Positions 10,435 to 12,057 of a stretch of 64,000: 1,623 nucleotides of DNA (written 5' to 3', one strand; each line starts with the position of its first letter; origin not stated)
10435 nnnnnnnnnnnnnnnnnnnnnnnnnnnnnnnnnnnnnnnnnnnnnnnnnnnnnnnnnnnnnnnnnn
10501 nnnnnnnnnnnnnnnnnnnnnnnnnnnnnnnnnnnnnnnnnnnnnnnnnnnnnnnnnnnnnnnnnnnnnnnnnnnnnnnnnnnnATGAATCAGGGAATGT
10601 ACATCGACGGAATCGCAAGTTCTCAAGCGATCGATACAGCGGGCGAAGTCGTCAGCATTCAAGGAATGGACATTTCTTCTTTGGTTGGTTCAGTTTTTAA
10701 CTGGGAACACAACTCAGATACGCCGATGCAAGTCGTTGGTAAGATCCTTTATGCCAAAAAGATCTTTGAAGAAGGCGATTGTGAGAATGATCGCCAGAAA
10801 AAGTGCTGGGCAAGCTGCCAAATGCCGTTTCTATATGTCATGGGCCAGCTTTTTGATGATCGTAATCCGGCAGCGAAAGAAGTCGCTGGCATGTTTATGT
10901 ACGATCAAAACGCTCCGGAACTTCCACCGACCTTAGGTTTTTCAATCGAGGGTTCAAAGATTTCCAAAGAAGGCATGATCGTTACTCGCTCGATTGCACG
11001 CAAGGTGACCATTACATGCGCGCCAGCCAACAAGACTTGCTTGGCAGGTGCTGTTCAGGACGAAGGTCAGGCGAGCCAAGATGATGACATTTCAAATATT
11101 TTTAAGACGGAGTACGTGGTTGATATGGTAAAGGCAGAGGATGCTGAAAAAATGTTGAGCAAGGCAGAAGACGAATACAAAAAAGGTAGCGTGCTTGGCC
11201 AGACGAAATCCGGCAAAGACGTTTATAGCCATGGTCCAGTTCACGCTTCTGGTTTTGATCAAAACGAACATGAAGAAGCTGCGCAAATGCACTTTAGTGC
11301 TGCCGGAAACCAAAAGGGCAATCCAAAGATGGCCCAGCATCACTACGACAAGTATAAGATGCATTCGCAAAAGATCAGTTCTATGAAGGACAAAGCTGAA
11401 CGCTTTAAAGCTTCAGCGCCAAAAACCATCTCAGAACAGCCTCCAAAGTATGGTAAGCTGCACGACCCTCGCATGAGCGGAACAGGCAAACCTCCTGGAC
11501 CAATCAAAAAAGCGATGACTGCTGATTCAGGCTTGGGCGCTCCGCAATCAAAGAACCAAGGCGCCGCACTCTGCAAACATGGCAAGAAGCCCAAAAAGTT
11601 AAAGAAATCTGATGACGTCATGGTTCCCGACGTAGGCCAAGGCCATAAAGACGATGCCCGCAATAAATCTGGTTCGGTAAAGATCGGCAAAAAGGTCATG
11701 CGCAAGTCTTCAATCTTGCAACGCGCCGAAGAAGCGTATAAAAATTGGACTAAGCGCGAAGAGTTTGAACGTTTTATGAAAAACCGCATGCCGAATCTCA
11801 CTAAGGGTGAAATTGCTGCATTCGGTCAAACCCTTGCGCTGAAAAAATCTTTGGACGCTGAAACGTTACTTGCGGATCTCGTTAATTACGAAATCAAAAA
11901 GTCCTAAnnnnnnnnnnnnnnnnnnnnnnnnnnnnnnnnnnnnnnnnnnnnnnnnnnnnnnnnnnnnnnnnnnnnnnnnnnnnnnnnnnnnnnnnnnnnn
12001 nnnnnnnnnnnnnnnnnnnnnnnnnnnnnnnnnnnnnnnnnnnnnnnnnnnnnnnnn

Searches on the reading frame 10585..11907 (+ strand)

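Call 55: search_protein_families(library=phrogs, proteins=[window:10585-11907:+], max_evalue=0.01)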
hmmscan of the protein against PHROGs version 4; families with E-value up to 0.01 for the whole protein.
window:10585-11907:+ (440 aa): 1 family
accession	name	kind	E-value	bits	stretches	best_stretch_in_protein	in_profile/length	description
phrog_1028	-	head and packaging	8.8e-05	23.1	0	83-153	101-172/591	head maturation protease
